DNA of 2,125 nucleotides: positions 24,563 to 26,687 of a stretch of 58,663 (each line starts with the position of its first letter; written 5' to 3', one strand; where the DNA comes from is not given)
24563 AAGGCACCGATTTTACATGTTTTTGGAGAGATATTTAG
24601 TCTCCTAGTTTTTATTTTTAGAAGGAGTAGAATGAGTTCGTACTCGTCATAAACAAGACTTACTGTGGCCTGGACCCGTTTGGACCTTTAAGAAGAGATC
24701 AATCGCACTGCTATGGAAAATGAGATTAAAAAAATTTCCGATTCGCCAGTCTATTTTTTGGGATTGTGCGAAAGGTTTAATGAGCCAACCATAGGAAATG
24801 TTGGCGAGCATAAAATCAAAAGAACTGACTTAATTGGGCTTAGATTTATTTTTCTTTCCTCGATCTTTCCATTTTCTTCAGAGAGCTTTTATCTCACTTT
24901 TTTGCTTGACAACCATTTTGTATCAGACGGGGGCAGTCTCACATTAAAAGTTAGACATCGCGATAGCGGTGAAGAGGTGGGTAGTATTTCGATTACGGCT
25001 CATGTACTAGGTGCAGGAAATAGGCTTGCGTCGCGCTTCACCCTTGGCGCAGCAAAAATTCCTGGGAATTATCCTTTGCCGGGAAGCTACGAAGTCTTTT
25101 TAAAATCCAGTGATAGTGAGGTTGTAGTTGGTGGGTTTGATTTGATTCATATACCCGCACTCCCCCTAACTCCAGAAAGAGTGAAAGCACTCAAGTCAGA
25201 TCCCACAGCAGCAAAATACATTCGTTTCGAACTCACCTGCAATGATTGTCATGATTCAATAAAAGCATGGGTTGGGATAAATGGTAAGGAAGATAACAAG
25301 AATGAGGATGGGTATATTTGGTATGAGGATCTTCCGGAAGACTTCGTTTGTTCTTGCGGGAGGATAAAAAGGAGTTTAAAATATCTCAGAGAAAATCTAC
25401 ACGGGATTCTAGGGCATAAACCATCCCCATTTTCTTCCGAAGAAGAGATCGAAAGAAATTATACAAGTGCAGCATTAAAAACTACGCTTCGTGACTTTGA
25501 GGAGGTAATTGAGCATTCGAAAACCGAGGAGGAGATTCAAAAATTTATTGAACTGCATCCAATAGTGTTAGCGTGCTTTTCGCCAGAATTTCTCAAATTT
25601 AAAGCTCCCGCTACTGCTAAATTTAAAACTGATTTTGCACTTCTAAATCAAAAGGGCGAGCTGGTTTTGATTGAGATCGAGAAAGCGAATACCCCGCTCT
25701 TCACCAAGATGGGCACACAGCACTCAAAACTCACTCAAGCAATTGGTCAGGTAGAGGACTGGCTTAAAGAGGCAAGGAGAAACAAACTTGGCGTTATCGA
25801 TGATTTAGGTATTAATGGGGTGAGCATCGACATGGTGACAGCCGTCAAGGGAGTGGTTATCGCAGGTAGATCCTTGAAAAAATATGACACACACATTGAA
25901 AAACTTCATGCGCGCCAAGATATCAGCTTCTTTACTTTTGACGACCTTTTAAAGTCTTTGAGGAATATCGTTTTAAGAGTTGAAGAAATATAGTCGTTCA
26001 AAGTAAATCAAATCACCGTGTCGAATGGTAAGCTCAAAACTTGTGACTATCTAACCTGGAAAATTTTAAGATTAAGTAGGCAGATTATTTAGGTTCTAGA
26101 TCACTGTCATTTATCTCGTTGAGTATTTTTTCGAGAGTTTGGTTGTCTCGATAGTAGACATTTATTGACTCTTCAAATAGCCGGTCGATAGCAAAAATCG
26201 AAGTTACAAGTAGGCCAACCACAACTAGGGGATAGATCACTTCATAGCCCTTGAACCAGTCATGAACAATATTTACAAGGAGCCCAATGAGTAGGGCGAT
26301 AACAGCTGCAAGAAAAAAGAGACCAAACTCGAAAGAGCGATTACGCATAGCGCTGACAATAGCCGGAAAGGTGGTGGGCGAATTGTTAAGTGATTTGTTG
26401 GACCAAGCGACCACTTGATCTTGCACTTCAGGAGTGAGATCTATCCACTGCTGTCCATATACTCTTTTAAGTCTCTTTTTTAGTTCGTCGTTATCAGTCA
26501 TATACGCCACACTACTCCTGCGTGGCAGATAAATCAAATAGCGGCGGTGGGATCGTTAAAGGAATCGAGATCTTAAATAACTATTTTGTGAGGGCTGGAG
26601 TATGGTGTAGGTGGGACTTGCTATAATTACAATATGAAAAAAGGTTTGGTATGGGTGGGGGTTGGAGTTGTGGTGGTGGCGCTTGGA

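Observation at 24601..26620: AT-rich insert carrying a Shedu-like (DUF4263 / PD-(D/E)xK) nuclease with an unassignable N-terminal region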

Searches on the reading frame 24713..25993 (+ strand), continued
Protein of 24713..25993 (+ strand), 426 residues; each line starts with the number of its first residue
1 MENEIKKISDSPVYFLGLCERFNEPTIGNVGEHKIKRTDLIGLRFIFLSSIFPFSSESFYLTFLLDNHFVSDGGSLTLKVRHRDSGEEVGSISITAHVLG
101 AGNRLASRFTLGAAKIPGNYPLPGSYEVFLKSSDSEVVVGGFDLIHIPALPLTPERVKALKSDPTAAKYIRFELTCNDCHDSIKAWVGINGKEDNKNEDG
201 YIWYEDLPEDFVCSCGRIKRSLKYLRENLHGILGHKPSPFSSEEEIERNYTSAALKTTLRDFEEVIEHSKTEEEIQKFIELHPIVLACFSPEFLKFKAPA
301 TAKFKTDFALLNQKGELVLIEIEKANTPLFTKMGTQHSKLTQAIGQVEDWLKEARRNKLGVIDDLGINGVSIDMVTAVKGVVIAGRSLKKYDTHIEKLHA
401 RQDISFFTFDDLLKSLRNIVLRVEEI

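Call 86: search_protein_families(library=pfam, alignment_id=A1, max_evalue=0.01)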
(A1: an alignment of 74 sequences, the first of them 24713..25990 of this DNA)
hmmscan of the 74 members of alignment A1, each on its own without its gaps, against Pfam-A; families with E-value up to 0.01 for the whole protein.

A. member 1, window:24713-25990:+ (426 aa): 1 family
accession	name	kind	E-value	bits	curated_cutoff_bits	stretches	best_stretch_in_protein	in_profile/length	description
PF14082.12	SduA_C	-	5.7e-20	72.5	27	1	270-413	2-159/159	Shedu protein SduA, C-terminal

B. families by the number of members that match (of 74 scanned): 2 families
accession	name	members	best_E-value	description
PF14082.12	SduA_C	74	2.5e-22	Shedu protein SduA, C-terminal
PF22091.2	DUF6941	9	7.6e-07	Family of unknown function (DUF6941)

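Call 88: search_protein_families(library=phrogs, proteins=[P0031, P0024], max_evalue=0.1)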
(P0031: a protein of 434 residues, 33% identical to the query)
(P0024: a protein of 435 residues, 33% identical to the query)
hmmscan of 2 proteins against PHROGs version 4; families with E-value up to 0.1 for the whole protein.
P0031 (434 aa): 3 families
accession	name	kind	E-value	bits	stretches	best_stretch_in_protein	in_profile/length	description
phrog_6203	-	unknown function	0.0082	15.8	1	263-424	456-618/644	-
phrog_984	-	unknown function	0.015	16.2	1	279-331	6-60/230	-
phrog_31863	-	unknown function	0.074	14.4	0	254-277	24-47/85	-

P0024 (435 aa): 0 families

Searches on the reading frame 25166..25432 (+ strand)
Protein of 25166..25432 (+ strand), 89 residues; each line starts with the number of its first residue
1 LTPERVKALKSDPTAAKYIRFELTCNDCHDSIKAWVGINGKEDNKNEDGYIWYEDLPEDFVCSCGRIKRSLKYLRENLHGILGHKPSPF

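Call 84: search_protein_families(library=pfam, proteins=[window:25166-25432:+], max_evalue=10)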
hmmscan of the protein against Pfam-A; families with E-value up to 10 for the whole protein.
window:25166-25432:+ (89 aa): 2 families
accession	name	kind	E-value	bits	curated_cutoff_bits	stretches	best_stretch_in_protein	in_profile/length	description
PF05907.18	CXXC_Zn-b_euk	-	0.0055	17.1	22.9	1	4-49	9-55/155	CXXC motif containing zinc binding protein, eukaryotic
PF02475.24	TRM5-TYW2_MTfase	-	0.28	11.6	28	1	3-37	60-94/164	TRM5/TYW2 methyltransferase domain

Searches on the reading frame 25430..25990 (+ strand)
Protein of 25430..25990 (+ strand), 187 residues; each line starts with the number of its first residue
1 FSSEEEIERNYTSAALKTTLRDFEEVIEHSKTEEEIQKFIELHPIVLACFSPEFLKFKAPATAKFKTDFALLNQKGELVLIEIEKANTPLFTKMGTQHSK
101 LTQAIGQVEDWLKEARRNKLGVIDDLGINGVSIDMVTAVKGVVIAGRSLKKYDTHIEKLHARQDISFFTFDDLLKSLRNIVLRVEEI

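Call 60: search_solved_structures(query=A4, max_evalue=1, show_alignments=3)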
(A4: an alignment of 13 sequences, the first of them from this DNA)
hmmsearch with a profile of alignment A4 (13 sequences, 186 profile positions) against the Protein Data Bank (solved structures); distinct sequences matched with E-value up to 1: 3.
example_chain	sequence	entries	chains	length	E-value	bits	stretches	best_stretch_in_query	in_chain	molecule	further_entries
8ps4_A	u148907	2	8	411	0.00029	23.8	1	57-183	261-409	Shedu effector protein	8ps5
6xyw_Ap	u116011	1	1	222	0.071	16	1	103-158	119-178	At1g24240/F3I6_17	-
9evs_1Q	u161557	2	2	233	0.54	13.2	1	114-158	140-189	bL19m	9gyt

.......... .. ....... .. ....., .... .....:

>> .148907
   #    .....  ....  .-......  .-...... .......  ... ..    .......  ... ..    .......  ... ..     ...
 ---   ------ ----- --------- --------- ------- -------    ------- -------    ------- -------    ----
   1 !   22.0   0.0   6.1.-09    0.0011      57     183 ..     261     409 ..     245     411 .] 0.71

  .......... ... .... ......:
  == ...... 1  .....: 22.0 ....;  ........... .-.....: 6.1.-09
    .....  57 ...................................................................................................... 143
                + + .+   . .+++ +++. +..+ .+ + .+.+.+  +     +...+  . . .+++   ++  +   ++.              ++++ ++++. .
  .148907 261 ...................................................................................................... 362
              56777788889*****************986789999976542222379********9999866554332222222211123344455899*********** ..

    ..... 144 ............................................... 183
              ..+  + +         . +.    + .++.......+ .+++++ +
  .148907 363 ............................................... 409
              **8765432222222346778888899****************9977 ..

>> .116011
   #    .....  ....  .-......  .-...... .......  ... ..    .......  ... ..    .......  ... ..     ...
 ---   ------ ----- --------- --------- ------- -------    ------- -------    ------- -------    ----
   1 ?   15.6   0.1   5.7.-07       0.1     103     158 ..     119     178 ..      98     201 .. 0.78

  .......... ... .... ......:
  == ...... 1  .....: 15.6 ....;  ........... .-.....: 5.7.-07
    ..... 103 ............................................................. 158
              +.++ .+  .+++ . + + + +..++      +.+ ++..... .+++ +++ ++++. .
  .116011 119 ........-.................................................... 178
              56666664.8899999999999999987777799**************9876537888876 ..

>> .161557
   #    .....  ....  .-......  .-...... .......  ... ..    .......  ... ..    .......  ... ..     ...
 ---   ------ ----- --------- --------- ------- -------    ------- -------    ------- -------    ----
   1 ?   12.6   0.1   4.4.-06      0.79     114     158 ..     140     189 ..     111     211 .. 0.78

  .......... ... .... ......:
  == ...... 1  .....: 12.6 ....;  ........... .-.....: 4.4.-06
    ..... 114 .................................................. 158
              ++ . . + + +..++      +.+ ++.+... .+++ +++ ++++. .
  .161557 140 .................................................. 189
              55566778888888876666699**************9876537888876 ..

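Call 95: search_solved_structures(query=A6, max_evalue=1, show_alignments=3)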
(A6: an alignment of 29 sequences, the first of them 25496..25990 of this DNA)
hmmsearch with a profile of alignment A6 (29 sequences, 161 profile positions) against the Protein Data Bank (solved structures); distinct sequences matched with E-value up to 1: 3.
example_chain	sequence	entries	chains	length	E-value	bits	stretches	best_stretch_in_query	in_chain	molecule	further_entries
8ti8_A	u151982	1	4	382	2.3e-05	27.6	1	53-159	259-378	Shedu protein SduA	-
8ti9_E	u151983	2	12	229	0.00057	23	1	46-159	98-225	Shedu protein SduA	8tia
8ps4_A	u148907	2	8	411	0.0029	20.7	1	37-159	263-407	Shedu effector protein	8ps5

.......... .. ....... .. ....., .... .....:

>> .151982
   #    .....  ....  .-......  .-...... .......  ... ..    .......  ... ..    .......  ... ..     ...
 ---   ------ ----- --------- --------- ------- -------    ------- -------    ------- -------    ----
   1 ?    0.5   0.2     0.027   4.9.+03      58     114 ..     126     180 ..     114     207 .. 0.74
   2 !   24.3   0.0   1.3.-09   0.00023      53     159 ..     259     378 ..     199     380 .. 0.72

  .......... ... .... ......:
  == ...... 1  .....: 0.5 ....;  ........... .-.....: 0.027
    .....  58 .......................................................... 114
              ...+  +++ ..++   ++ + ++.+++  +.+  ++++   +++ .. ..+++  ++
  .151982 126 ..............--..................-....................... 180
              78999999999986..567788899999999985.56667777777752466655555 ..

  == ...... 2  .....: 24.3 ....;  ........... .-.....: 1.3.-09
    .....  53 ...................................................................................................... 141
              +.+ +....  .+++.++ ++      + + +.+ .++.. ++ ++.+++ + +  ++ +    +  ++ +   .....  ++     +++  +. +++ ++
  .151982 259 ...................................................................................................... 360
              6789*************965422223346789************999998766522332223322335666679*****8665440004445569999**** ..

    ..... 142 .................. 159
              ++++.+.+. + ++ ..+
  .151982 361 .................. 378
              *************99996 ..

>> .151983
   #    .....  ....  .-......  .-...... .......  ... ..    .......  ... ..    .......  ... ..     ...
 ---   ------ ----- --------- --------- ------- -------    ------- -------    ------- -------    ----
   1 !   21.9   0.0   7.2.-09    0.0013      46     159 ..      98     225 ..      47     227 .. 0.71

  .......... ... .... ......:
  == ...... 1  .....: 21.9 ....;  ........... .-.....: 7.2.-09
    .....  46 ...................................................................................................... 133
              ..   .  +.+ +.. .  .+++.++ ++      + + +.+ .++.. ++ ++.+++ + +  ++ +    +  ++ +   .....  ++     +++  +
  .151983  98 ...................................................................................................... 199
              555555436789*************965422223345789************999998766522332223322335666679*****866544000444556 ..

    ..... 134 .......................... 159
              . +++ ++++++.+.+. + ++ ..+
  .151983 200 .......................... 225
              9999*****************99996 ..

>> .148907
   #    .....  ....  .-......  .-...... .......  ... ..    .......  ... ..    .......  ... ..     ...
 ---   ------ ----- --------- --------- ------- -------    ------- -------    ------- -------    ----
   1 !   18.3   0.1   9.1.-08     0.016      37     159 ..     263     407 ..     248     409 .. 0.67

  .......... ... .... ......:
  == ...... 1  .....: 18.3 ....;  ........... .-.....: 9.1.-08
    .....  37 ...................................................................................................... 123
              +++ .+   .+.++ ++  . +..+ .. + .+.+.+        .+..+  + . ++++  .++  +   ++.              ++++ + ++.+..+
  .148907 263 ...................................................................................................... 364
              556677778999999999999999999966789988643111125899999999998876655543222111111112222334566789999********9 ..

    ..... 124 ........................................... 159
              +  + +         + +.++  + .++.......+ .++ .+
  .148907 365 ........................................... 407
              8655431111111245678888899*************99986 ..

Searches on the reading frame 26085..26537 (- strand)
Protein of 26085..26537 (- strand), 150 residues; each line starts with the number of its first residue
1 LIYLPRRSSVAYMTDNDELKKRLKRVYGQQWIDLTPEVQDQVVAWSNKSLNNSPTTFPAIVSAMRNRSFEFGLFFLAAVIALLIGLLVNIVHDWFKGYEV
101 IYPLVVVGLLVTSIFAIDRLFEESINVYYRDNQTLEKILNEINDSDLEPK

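Call 4: search_protein_families(library=pfam, proteins=[window:26085-26537:-], max_evalue=1)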
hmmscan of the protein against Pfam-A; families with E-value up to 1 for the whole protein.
window:26085-26537:- (150 aa): 2 families
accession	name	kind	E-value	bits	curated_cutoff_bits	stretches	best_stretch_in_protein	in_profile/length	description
PF05360.19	YiaAB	-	0.067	13.9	26.6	1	74-115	8-45/53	yiaA/B two helix domain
PF03186.18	CobD_Cbib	-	0.1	12.3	34.4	1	67-134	42-110/282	CobD/Cbib protein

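Call 5: search_protein_families(library=padloc, proteins=[window:26085-26537:-], max_evalue=1)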
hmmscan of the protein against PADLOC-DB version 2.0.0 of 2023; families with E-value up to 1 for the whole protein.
window:26085-26537:- (150 aa): 0 families

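Call 62: find_homologous_proteins(query=window:26085-26501:-, max_evalue=0.01)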
Query window:26085-26501:- (138 aa): 1 proteins with E <= 0.01 among 135 candidates.
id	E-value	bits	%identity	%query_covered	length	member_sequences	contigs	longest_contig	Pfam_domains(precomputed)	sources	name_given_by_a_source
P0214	9.3e-85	299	100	100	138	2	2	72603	-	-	-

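Call 83: search_protein_families(library=ncbifam, proteins=[window:26085-26501:-], max_evalue=1)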
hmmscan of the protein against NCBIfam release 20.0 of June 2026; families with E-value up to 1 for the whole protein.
window:26085-26501:- (138 aa): 5 families
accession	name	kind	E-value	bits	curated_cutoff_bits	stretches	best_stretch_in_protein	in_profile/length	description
NF049853.1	WD_0736_fam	equivalog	0.016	15.7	80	1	62-135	11-82/100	WD_0736 family protein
NF043065.1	MMSYN1_0478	equivalog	0.03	14.2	170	1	60-125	92-157/190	MFS transporter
NF033634.1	SLATT_1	domain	0.053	13.5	41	1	53-110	23-76/132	SLATT domain-containing protein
TIGR01620.2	hyp_HI0043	subfamily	0.07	12.8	160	1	41-116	41-120/329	TIGR01620 family protein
TIGR03750.1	conj_TIGR03750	hypoth_equivalog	0.23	11.4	70.75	1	62-110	23-71/111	TIGR03750 family conjugal transfer protein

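Call 88: search_protein_families(library=phrogs, proteins=[window:26085-26501:-], max_evalue=0.1)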
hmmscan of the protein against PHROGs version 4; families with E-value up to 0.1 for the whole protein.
window:26085-26501:- (138 aa): 0 families
